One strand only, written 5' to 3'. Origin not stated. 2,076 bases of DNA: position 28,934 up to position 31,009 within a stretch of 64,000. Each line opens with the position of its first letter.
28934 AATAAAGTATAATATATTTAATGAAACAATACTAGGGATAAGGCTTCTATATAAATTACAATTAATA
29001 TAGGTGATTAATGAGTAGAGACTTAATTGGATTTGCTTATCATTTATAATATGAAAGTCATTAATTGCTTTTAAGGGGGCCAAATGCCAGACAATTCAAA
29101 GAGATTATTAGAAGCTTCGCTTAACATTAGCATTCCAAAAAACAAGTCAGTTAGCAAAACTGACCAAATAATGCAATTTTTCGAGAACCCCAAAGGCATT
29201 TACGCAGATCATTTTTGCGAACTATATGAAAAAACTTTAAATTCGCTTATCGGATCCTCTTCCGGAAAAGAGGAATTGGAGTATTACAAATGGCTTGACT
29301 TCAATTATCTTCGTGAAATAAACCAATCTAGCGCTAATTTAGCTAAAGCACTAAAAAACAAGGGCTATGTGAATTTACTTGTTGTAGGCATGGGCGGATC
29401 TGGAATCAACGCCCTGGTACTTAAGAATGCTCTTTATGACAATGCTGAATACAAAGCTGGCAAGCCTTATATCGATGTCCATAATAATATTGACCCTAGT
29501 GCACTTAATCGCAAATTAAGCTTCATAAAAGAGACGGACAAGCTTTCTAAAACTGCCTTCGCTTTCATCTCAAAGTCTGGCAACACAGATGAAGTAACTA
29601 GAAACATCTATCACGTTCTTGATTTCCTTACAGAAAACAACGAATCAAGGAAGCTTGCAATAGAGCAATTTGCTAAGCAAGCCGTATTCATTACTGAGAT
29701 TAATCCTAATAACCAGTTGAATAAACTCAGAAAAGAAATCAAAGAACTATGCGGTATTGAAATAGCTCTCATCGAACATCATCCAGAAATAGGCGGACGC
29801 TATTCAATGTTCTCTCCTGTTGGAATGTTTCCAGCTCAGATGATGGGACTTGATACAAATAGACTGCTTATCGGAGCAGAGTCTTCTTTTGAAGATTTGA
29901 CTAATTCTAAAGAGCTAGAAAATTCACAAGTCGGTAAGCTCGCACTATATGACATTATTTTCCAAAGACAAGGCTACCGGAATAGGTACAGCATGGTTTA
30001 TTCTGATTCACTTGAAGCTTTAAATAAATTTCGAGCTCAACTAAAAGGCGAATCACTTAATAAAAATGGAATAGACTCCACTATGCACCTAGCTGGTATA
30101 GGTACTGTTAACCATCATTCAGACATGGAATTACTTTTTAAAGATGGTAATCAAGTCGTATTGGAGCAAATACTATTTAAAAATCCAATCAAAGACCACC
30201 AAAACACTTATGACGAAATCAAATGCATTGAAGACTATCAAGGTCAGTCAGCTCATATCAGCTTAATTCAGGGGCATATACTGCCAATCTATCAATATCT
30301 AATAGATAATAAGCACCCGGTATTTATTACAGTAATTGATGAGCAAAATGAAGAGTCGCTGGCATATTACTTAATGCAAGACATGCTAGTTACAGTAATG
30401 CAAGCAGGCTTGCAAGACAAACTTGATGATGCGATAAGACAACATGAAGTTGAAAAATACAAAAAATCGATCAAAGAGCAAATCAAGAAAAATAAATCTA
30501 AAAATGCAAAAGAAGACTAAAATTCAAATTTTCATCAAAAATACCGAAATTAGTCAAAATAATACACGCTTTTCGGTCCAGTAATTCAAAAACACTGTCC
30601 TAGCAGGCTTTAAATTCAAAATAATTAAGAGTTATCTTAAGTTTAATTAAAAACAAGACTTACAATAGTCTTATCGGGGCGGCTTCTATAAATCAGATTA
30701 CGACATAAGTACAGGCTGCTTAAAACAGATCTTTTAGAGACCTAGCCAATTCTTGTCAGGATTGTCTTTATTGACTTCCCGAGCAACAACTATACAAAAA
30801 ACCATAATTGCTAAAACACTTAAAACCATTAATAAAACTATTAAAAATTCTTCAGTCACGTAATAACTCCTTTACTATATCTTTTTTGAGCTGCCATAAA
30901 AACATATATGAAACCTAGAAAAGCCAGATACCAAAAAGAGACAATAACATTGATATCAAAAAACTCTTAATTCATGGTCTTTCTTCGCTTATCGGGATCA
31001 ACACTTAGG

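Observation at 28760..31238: pgi bracketed by inverted, about 33-bp-phased arrays of a 17-bp box (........-N3-WTTGWA)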

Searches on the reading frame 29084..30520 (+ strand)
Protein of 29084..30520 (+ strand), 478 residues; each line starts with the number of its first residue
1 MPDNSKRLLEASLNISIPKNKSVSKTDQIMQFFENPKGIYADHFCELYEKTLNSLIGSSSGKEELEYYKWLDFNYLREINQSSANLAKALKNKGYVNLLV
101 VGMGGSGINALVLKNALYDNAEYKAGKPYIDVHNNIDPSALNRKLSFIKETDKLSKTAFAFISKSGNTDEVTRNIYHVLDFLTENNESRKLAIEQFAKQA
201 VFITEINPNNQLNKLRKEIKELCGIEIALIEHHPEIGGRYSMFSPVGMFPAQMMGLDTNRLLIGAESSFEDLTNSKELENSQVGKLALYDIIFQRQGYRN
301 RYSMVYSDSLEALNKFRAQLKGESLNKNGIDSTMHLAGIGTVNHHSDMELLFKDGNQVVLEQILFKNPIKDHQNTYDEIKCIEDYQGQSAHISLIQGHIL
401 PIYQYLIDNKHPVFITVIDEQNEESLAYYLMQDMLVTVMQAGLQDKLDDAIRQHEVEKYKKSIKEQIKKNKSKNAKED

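Call 9: search_protein_families(library=pfam, proteins=[window:29084-30520:+])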
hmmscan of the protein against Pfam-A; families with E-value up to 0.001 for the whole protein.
window:29084-30520:+ (478 aa): 1 family
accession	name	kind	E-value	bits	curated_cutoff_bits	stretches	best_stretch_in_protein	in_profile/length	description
PF00342.24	PGI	-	1.9e-12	47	22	1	93-328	94-309/486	Phosphoglucose isomerase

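Call 11: find_encoding_contigs(protein=window:29084-30520:+, flank=10000, max_places=10)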
Protein window:29084-30520:+ (478 aa): 5 contigs read that carry it; 5 places shown.
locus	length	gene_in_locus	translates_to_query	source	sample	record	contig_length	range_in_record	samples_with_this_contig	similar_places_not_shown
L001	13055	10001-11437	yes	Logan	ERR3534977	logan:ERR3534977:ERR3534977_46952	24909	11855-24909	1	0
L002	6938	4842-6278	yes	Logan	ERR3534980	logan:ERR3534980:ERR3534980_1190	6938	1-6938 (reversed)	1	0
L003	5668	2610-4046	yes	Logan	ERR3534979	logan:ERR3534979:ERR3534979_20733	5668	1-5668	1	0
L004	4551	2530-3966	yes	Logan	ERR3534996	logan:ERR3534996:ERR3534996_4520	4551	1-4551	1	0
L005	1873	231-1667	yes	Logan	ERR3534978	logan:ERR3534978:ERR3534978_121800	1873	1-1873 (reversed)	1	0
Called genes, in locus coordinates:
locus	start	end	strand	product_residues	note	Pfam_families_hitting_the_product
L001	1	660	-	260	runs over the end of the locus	-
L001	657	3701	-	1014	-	-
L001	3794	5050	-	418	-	PF13657:Couple_hipA, PF07804:HipA_C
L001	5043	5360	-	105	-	PF13560:HTH_31 (weak), PF12844:HTH_19 (weak), PF01381:HTH_3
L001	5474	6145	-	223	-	PF01435:Peptidase_M48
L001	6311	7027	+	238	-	PF08281:Sigma70_r4_2, PF04545:Sigma70_r4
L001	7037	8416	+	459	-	-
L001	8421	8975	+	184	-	PF01782:RimM, PF05239:PRC, PF24986:PRC_RimM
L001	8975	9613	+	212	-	PF00697:PRAI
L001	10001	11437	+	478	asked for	PF00342:PGI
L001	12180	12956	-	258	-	PF01987:AIM24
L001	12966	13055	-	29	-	?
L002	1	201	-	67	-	?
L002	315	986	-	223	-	PF01435:Peptidase_M48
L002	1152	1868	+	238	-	PF08281:Sigma70_r4_2, PF04545:Sigma70_r4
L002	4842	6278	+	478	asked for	PF00342:PGI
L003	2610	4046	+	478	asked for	PF00342:PGI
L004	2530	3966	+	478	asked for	PF00342:PGI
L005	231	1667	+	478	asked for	PF00342:PGI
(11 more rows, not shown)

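Call 12: find_homologous_proteins(query=window:29084-30520:+)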
Query window:29084-30520:+ (478 aa): 243 proteins with E <= 0.001 among 8000 candidates; the best 120 are listed.
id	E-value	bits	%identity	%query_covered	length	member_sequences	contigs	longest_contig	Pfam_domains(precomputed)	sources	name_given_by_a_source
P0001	0.0e+0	1057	100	100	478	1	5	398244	PF00342.25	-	-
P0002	3.1e-204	697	66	99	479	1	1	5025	PF00342.25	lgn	-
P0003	1.1e-198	679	66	97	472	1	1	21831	PF00342.25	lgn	-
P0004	3.1e-162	559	56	97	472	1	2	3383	PF00342.25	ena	-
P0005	8.0e-155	535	56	94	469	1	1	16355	PF00342.25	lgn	-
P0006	9.9e-128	445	49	93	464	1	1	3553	PF00342.25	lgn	-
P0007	4.1e-127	443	53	86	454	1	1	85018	PF00342.25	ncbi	-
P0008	7.2e-126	439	51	91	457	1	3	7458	PF00342.25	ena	-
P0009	1.3e-125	438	52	88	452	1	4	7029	PF00342.25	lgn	-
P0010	6.0e-125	436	51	89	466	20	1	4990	PF00342.25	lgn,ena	-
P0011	7.0e-125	436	52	88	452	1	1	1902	PF00342.25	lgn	-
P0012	2.6e-124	434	52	87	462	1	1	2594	PF00342.25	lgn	-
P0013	9.2e-124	432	55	84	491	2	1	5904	PF00342.25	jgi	jgi:glucose-6-phosphate isomerase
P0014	3.3e-123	430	52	88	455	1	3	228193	PF00342.25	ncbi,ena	-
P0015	3.8e-123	430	52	87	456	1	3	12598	PF00342.25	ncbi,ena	-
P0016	7.7e-123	429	48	95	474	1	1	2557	PF00342.25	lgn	-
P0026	4.4e-120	420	48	96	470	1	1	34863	PF00342.25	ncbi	-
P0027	1.2e-119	419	52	89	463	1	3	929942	PF00342.25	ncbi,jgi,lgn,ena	jgi:glucose-6-phosphate isomerase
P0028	1.3e-118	415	48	93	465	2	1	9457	PF00342.25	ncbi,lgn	-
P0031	3.2e-117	411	47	92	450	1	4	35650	PF00342.25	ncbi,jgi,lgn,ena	jgi:glucose-6-phosphate isomerase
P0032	3.6e-117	411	50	85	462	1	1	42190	PF00342.25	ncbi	-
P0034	1.8e-116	408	48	94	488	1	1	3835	PF00342.25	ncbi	-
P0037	1.2e-115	406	50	84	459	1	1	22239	PF00342.25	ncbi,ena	-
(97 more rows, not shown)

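Call 13: find_encoding_contigs(protein=P0003, flank=6000, max_places=3)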
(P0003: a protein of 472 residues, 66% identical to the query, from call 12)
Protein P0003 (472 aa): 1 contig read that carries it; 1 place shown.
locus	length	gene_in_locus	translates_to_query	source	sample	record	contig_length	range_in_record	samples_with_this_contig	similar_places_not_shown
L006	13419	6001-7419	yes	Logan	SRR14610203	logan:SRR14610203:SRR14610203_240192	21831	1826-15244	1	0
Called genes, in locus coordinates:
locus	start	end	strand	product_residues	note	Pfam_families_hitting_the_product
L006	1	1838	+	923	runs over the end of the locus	-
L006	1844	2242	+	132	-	-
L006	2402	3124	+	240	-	PF08281:Sigma70_r4_2, PF04545:Sigma70_r4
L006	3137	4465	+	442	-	-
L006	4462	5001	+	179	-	PF01782:RimM, PF05239:PRC (weak), PF24986:PRC_RimM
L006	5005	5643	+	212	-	PF00697:PRAI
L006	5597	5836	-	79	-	-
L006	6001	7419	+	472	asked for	PF00342:PGI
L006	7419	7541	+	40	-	-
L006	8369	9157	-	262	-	PF01987:AIM24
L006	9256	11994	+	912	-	-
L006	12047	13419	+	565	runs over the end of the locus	PF12796:Ank_2, PF12796:Ank_2, PF13637:Ank_4, PF13857:Ank_5, PF00023:Ank, PF12796:Ank_2, PF12796:Ank_2, PF13637:Ank_4, +9 more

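Call 14: find_encoding_contigs(protein=P0005, flank=6000, max_places=3)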
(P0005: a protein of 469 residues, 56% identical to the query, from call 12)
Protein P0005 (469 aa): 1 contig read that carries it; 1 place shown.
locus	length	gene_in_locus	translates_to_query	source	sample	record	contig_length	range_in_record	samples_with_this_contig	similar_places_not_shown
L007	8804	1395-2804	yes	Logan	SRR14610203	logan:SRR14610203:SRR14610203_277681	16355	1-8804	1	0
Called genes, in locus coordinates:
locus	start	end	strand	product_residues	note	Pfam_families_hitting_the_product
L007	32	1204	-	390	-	-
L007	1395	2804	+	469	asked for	PF00342:PGI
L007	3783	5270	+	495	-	-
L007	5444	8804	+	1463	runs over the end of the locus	-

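Call 15: find_encoding_contigs(protein=P0002, flank=6000, max_places=3)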
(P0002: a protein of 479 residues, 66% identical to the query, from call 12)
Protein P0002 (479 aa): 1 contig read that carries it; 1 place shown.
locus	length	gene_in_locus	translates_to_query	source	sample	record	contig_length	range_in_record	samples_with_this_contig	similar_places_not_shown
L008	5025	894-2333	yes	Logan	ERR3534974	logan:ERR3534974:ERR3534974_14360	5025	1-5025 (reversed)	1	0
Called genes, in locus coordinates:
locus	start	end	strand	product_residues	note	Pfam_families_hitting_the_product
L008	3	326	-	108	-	?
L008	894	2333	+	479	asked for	PF00342:PGI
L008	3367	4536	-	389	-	PF13173:AAA_14, PF13635:DUF4143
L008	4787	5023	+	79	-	?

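Call 18: find_encoding_contigs(protein=P0027, flank=10000, max_places=2)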
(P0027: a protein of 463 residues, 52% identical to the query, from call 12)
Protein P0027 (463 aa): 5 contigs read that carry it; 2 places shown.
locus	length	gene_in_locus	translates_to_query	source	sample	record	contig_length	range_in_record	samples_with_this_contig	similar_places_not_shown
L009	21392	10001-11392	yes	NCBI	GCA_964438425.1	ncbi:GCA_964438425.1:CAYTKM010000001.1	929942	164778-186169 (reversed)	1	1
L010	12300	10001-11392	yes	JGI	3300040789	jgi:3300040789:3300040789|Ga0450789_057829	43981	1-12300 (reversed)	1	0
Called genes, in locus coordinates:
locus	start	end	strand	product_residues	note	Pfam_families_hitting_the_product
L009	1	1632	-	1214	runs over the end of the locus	-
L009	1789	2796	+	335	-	PF01210:NAD_Gly3P_dh_N, PF07479:NAD_Gly3P_dh_C, PF20618:GPD_NAD_C_bact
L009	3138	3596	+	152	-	PF02675:AdoMet_dc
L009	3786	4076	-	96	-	PF13635:DUF4143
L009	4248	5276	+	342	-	PF00591:Glycos_transf_3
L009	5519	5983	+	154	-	-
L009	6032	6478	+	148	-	-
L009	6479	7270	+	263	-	PF13354:Beta-lactamase2 (weak)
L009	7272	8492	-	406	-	-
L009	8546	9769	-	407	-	PF07690:MFS_1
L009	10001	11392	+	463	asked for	PF00342:PGI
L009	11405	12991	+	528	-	PF00389:2-Hacid_dh, PF02826:2-Hacid_dh_C, PF03446:NAD_binding_2 (weak), PF19304:PGDH_inter, PF01842:ACT (weak), PF22629:ACT_AHAS_ss (weak)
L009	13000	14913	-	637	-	-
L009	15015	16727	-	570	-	-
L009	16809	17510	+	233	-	-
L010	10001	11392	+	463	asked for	PF00342:PGI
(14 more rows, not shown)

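Call 19: find_encoding_contigs(protein=P0014, flank=10000, max_places=2)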
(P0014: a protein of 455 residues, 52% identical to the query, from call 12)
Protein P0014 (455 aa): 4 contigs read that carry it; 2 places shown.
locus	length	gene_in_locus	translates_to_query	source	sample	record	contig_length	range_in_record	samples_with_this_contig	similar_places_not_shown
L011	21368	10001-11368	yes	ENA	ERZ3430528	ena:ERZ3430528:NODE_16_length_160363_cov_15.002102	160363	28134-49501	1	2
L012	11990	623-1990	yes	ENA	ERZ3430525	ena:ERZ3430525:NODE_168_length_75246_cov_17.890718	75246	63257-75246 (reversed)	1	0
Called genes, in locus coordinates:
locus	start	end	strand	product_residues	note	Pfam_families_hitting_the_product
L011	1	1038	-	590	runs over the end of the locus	PF01336:tRNA_anti-codon, PF00152:tRNA-synt_2, PF02938:GAD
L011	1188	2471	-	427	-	PF01408:GFO_IDH_MocA (faint), PF03447:NAD_binding_3, PF00742:Homoserine_dh, PF01842:ACT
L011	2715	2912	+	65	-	PF04070:DUF378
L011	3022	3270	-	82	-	PF09360:zf-CDGSH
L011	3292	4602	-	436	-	PF00202:Aminotran_3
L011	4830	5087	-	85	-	PF00550:PP-binding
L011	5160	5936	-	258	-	PF23441:SDR, PF00106:adh_short, PF01370:Epimerase, PF08659:KR, PF13561:adh_short_C2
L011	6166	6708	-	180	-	-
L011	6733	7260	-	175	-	PF01668:SmpB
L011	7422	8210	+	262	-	PF13085:Fer2_3, PF12838:Fer4_7 (faint), PF13187:Fer4_9 (faint), PF13183:Fer4_8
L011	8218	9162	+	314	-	PF00528:BPD_transp_1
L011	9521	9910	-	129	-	-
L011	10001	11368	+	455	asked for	PF00342:PGI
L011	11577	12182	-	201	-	-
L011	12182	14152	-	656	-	PF02824:TGS, PF07973:tRNA_SAD, PF00587:tRNA-synt_2b, PF03129:HGTP_anticodon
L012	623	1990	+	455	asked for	PF00342:PGI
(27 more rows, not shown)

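Call 28: list_cluster_members(proteins=[P0007, P0014, P0015, P0026, P0027, P0028, P0031, P0032, P0034, P0037])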
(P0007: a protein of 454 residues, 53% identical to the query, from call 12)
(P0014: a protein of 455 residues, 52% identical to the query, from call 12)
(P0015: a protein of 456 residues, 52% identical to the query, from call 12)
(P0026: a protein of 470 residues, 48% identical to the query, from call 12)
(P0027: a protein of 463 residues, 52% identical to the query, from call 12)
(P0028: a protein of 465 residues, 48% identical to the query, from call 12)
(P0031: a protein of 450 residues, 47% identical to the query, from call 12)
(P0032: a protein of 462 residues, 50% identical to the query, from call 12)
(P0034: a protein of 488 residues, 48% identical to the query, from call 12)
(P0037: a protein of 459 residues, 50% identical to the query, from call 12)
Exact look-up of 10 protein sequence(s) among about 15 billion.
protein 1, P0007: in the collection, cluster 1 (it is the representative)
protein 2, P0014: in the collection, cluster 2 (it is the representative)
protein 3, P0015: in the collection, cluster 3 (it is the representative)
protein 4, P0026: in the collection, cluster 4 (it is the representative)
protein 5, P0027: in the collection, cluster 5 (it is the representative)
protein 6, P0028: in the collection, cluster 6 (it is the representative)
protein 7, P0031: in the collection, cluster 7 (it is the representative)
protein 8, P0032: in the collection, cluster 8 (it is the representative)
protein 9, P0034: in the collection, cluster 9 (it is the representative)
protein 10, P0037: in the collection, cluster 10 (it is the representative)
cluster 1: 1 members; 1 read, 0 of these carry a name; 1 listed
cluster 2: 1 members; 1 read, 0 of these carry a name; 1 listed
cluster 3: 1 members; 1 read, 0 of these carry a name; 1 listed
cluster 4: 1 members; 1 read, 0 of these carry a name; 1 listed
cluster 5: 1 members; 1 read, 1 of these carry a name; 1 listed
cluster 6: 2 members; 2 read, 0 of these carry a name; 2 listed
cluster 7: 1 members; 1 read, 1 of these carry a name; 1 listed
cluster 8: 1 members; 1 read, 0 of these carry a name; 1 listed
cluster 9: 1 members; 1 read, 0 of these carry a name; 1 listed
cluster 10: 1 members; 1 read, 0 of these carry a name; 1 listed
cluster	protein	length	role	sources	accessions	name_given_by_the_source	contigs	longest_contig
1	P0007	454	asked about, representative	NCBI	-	-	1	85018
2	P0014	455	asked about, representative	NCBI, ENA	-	-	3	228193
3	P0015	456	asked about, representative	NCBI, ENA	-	-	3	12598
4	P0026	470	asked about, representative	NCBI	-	-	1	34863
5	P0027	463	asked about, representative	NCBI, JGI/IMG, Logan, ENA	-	glucose-6-phosphate isomerase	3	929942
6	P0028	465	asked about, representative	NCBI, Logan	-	-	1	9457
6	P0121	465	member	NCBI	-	-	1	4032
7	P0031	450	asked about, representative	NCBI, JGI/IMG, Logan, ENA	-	glucose-6-phosphate isomerase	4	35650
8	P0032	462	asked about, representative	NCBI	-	-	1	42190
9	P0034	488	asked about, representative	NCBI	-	-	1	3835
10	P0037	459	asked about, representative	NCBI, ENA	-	-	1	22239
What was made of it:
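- Tried and rejected: Cluster-member names gave no taxonomy (call 28).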

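Call 31: find_encoding_contigs(protein=P0004, flank=5000, max_places=3)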
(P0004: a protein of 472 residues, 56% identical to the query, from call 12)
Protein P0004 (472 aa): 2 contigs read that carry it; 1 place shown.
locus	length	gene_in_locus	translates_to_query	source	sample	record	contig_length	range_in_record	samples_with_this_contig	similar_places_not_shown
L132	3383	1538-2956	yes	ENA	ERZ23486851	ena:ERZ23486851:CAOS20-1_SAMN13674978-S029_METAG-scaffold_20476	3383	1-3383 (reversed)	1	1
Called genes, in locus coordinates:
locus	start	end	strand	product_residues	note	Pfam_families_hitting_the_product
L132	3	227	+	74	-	?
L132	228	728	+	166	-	PF01782:RimM, PF05239:PRC, PF24986:PRC_RimM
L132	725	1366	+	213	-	PF00697:PRAI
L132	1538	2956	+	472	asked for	PF00342:PGI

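Call 32: find_encoding_contigs(protein=P0016, flank=5000, max_places=3)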
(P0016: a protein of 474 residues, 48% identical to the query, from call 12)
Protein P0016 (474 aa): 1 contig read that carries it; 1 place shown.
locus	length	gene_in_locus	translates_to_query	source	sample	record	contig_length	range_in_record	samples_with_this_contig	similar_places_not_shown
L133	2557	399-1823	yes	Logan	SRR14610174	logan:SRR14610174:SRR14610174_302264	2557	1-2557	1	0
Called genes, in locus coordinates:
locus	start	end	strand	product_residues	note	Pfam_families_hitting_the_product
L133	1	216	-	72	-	?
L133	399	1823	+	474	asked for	PF00342:PGI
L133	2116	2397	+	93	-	PF01909:NTP_transf_2, PF18765:Polbeta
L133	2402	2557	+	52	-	?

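Call 38: search_protein_families(library=ncbifam, max_evalue=0.01, proteins=[window:29084-30520:+])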
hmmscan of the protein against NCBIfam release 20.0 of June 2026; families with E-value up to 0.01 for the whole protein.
window:29084-30520:+ (478 aa): 7 families
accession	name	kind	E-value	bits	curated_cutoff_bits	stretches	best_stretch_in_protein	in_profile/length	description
NF003016.0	PRK03868.1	equivalog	8.8e-31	107.1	487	1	60-469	27-409/410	glucose-6-phosphate isomerase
NF010696.0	PRK14096.1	equivalog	5.9e-26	91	671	1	88-328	107-327/528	glucose-6-phosphate isomerase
NF010697.0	PRK14097.1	equivalog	1.3e-23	83.2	443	1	63-476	40-441/448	glucose-6-phosphate isomerase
NF040629.1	PGI_Meth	equivalog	8.1e-23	81.2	350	1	84-460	50-392/396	glucose-6-phosphate isomerase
NF007080.0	PRK09533.1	equivalog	5.4e-22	77.5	712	1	61-329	421-668/949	bifunctional transaldolase/phosoglucose isomerase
NF001211.0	PRK00179.1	equivalog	4.8e-14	51.7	492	1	87-328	138-360/544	glucose-6-phosphate isomerase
TIGR02128.1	G6PI_arch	equivalog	0.0023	16.9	213.9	1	82-171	11-82/308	bifunctional phosphoglucose/phosphomannose isomerase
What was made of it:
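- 29084..30520 (+): Divergent phosphoglucose-isomerase-family gene enclosed by the box sets. It is a passenger, not a defining part. calls 9, 12, 38.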

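Call 76: find_encoding_contigs(protein=P0003, flank=10000, max_places=1)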
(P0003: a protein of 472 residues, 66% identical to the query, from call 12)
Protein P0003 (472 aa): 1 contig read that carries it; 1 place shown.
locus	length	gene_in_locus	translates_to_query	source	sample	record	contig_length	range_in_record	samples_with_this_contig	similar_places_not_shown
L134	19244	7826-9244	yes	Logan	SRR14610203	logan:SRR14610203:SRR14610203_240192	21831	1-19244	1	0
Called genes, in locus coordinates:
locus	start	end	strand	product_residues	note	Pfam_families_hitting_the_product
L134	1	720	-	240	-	?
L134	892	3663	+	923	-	-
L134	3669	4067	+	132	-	-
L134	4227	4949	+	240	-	PF08281:Sigma70_r4_2, PF04545:Sigma70_r4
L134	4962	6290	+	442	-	-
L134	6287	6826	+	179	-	PF01782:RimM, PF05239:PRC (weak), PF24986:PRC_RimM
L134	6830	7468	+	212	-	PF00697:PRAI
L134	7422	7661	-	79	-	-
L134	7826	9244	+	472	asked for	PF00342:PGI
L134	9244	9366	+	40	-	-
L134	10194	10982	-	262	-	PF01987:AIM24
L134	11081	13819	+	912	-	-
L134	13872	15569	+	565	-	PF12796:Ank_2, PF12796:Ank_2, PF13637:Ank_4, PF13857:Ank_5, PF00023:Ank, PF12796:Ank_2, PF12796:Ank_2, PF13637:Ank_4, +9 more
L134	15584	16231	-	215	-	-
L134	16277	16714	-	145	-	-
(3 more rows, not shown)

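Call 77: find_encoding_contigs(protein=P0005, flank=10000, max_places=1)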
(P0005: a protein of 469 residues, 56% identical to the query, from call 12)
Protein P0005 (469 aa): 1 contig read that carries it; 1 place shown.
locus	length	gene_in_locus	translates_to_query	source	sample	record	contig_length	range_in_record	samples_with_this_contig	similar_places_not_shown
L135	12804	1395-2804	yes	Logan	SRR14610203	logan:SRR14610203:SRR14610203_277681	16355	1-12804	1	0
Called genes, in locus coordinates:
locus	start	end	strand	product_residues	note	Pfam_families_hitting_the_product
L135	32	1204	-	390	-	-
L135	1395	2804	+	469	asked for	PF00342:PGI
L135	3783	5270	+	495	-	-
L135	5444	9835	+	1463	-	-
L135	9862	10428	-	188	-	PF01797:Y1_Tnp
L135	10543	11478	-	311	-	-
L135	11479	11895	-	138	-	-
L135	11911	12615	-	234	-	-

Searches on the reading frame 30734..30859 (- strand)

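Call 9: search_protein_families(library=pfam, proteins=[window:30734-30859:-])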
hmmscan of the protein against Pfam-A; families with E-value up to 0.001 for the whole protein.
window:30734-30859:- (41 aa): 0 families

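Call 37: search_protein_families(library=pfam, max_evalue=1, proteins=[window:30737-30859:-])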
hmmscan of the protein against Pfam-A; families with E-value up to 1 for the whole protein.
seq(41 aa): 2 families
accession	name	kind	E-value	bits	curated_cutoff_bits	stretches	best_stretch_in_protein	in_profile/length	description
PF23906.1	DUF7248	-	0.053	14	27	1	5-26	17-38/58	Family of unknown function (DUF7248)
PF17359.7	DUF5385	-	0.092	12.8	25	1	1-33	1-33/217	Family of unknown function (DUF5385)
